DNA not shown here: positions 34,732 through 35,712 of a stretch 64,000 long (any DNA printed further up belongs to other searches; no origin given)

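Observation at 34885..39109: Complete dual-route trehalose module (unknown protein, TreT, OtsB, OtsA) embedded inside the EPS locus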

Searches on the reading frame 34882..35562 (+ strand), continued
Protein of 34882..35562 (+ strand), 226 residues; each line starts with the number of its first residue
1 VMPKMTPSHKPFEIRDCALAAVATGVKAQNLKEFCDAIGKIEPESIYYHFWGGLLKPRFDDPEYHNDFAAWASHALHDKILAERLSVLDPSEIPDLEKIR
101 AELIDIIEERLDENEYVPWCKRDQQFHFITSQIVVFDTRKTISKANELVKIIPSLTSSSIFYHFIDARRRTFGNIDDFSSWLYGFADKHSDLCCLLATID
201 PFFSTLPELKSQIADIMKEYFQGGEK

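Call 43: predict_structure(alignment_id=A1)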
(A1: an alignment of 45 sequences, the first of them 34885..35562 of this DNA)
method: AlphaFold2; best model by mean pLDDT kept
length: 225 residues; sequences in the alignment: 45
mean_pLDDT: 76.7   pTM: 0.59
mean pLDDT of the five models: 76.7, 75.4, 74.2, 63.3, 56.2
residues with pLDDT >= 90: 52; 70-90: 105; 50-70: 47; < 50: 21
segments of 3 or more residues with pLDDT < 50: 1-5, 19-23, 51-59
pLDDT, mean of each block of 10 residues (from residue 1): 57 71 58 78 66 46 71 82 83 82 89 74 61 77 94 87 82 88 88 87 79 94 59
secondary structure, 60 per line:
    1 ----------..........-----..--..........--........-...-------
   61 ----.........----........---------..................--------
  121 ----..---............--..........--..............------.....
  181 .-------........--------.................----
elements in order: E11-20 H30-39 H42-48 H66-73 H78-85 H95-112 E130-141 H144-153 H156-169 H176-181 H189-196 H205-221

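Call 48: search_protein_representatives(alignment_id=A1)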
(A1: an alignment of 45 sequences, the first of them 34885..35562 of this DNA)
Query: 45 sequences, 224 profile positions. Proteins with E-value up to 0.001 (for the whole library): 992; up to 1e-10: 589; up to 1e-30: 176. The best 150 are listed.
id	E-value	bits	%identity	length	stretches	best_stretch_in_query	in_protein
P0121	7.1e-97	339.8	-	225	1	4-222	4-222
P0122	8.0e-93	326.6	-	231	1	7-222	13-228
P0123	4.0e-85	301.4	-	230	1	3-221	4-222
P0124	6.7e-85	300.6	-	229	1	5-220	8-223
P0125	3.5e-82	291.7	-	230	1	4-222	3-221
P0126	3.2e-81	288.6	-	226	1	5-221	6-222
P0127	7.3e-81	287.4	-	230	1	3-218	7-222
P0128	3.6e-79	281.9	-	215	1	9-216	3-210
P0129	1.9e-78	279.5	-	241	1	45-222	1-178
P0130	3.5e-77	275.4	-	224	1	8-221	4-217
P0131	9.6e-76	270.7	-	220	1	9-222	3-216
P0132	1.2e-75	270.3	-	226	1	6-223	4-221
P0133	1.8e-74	266.5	-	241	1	3-221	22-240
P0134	6.7e-72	258.1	-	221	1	4-222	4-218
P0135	1.7e-69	250.3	-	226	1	7-216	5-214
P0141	7.1e-68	244.9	-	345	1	5-217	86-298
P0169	4.5e-52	193.3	-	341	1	7-144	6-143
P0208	3.8e-39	151.0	-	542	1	105-222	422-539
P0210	1.3e-38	149.3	-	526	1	4-219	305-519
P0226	1.1e-36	142.9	-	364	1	5-219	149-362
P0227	1.2e-36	142.8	-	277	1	22-222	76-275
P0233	4.1e-36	141.1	-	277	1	11-218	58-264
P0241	4.1e-35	137.8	-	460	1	23-220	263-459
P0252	2.4e-34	135.3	-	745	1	23-219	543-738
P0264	2.6e-33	131.9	-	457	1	22-221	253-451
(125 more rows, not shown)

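Call 49: search_protein_families(library=pfam, proteins=[P0210, P0241, P0252, P0264, P0226, P0208, P0141, P0169, P0233, P0227], max_evalue=0.001)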
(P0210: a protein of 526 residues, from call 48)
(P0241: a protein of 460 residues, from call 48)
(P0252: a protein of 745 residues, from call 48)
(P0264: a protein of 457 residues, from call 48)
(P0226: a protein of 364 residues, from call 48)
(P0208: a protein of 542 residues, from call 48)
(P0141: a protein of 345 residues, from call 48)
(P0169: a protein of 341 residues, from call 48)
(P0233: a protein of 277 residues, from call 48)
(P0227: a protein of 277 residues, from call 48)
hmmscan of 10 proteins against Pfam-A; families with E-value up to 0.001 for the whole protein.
P0210 (526 aa): 1 family
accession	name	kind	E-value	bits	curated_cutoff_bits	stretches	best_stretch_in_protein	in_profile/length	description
PF19027.5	DUF5752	-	7.9e-65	218.5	23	1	310-516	2-207/208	Family of unknown function (DUF5752)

P0241 (460 aa): 2 families
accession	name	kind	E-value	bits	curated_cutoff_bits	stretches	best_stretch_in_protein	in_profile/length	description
PF19027.5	DUF5752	-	3.2e-67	226.4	23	1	249-455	2-207/208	Family of unknown function (DUF5752)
PF00924.24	MS_channel_2nd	-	3.9e-14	52.9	20.2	1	176-241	3-67/68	Mechanosensitive ion channel, beta-domain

P0252 (745 aa): 2 families
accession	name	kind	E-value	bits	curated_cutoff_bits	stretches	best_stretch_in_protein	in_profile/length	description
PF19027.5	DUF5752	-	6.4e-62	209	23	1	529-735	2-207/208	Family of unknown function (DUF5752)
PF18085.6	Mak_N_cap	-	1.4e-06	29.7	22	1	37-90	1-55/87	Maltokinase N-terminal cap domain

P0264 (457 aa): 2 families
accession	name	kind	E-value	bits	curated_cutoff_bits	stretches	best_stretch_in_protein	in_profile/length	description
PF19027.5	DUF5752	-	9.3e-65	218.3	23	1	240-446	2-207/208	Family of unknown function (DUF5752)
PF00924.24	MS_channel_2nd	-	9.5e-10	38.9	20.2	1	167-229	3-64/68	Mechanosensitive ion channel, beta-domain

P0226 (364 aa): 2 families
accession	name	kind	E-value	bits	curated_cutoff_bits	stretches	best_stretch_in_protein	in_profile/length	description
PF19027.5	DUF5752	-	2.7e-62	210.3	23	1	153-360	2-208/208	Family of unknown function (DUF5752)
PF00924.24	MS_channel_2nd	-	3.9e-07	30.5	20.2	1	94-139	16-61/68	Mechanosensitive ion channel, beta-domain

P0208 (542 aa): 2 families
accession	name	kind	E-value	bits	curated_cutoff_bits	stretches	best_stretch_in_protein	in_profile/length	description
PF19027.5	DUF5752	-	1.9e-33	116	23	1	422-533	98-207/208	Family of unknown function (DUF5752)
PF00128.31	Alpha-amylase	-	1.3e-19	71.2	22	1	57-141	15-98/446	Alpha amylase, catalytic domain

P0141 (345 aa): 1 family
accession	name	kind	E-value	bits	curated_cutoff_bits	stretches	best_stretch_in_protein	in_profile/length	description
PF19027.5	DUF5752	-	4.4e-69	232.4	23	1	91-297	3-207/208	Family of unknown function (DUF5752)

P0169 (341 aa): 2 families
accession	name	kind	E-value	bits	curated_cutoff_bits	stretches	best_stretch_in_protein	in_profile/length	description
PF19027.5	DUF5752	-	1.5e-48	165.4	23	1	8-142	2-136/208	Family of unknown function (DUF5752)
PF00563.25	EAL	-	1.4e-17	64.3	31.3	1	210-308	25-122/236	EAL domain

P0233 (277 aa): 1 family
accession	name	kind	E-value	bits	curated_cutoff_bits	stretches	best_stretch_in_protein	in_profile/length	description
PF19027.5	DUF5752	-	3.7e-65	219.6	23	1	56-262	2-207/208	Family of unknown function (DUF5752)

P0227 (277 aa): 1 family
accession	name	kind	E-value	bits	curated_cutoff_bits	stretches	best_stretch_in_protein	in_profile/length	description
PF19027.5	DUF5752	-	1.1e-63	214.9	23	1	63-268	2-206/208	Family of unknown function (DUF5752)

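Call 52: list_cluster_members(proteins=[P0241, P0264, P0226, P0252, P0210, P0208])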
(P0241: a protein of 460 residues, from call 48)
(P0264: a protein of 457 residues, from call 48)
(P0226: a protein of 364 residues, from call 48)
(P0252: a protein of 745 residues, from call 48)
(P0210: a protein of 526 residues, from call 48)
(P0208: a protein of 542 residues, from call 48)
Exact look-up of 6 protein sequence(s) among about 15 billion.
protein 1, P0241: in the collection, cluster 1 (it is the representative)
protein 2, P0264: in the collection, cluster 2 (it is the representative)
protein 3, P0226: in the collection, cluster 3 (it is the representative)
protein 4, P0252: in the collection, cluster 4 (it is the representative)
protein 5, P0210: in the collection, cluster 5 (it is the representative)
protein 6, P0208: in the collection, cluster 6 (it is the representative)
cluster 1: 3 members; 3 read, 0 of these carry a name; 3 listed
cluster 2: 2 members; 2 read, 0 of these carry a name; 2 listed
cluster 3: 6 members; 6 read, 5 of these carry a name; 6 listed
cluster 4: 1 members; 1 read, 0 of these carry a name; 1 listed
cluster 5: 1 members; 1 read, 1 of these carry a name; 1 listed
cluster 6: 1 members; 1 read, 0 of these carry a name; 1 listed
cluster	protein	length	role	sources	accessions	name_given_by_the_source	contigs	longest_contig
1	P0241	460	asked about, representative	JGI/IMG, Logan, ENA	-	-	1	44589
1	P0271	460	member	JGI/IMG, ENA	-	-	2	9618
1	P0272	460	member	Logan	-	-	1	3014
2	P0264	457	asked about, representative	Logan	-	-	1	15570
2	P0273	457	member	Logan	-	-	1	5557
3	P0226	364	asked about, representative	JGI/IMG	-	hypothetical protein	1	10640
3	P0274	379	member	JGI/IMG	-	hypothetical protein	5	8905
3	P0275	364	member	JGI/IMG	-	hypothetical protein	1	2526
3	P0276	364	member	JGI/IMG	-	hypothetical protein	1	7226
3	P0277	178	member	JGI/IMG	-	hypothetical protein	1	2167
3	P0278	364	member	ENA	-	-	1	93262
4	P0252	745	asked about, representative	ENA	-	-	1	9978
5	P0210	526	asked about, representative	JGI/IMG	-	hypothetical protein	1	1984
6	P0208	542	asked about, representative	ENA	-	-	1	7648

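Call 53: find_encoding_contigs(protein=P0241, flank=6000, max_places=3)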
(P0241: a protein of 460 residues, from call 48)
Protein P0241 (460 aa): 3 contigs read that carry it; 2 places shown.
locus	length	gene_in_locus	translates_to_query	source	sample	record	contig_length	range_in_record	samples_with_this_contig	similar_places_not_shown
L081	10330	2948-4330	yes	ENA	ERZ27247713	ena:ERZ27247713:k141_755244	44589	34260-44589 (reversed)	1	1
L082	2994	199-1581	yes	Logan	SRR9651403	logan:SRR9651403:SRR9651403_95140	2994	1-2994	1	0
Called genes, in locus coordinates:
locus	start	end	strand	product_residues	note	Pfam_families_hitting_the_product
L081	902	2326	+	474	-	PF08323:Glyco_transf_5, PF13439:Glyco_transf_4, PF13579:Glyco_trans_4_4, PF00534:Glycos_transf_1, PF13692:Glyco_trans_1_4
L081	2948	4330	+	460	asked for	PF00924:MS_channel_2nd, PF19027:DUF5752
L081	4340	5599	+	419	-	PF21269:TreT_GT1, PF20706:GT4-conflict (weak), PF00534:Glycos_transf_1, PF13692:Glyco_trans_1_4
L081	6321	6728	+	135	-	PF12728:HTH_17, PF00376:MerR, PF13411:MerR_1 (faint)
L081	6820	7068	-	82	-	-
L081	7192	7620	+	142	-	-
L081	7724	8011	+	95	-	-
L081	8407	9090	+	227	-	-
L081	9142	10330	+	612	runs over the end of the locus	PF00111:Fer2, PF17650:RACo_linker, PF17651:Raco_middle, PF14574:RACo_C_ter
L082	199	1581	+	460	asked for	PF00924:MS_channel_2nd, PF19027:DUF5752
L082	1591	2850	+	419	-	PF21269:TreT_GT1, PF20706:GT4-conflict (weak), PF00534:Glycos_transf_1, PF13692:Glyco_trans_1_4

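Call 54: find_encoding_contigs(protein=P0278, flank=6000, max_places=3)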
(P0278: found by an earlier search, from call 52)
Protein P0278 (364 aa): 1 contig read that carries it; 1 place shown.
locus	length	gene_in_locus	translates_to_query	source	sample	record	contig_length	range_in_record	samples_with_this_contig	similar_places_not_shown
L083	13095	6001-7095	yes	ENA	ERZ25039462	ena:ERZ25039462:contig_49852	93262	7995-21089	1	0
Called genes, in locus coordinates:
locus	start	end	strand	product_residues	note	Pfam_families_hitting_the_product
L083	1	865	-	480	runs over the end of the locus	PF00890:FAD_binding_2, PF01134:GIDA (faint), PF01266:DAO, PF03486:HI0933_like, PF07992:Pyr_redox_2 (faint), PF12831:FAD_oxidored, PF13450:NAD_binding_8 (weak)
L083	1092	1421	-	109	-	PF13561:adh_short_C2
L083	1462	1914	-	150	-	PF00106:adh_short, PF08659:KR, PF13561:adh_short_C2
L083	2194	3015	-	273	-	PF00106:adh_short, PF08659:KR, PF13561:adh_short_C2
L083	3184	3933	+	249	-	PF09339:HTH_IclR, PF01614:IclR_C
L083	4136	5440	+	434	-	PF00702:Hydrolase, PF12710:HAD, PF13419:HAD_2, PF00485:PRK (weak)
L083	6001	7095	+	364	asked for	PF00924:MS_channel_2nd (weak), PF19027:DUF5752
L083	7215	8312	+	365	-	PF21269:TreT_GT1, PF00534:Glycos_transf_1, PF20706:GT4-conflict (weak), PF13692:Glyco_trans_1_4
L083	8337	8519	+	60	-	-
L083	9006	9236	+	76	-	-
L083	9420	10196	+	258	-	PF25873:WHD_MalT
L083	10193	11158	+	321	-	PF14559:TPR_19 (faint), PF07719:TPR_2 (faint), PF07721:TPR_4 (faint), PF17874:TPR_MalT, PF13424:TPR_12 (weak)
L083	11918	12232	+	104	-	-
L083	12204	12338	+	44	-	-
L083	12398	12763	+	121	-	-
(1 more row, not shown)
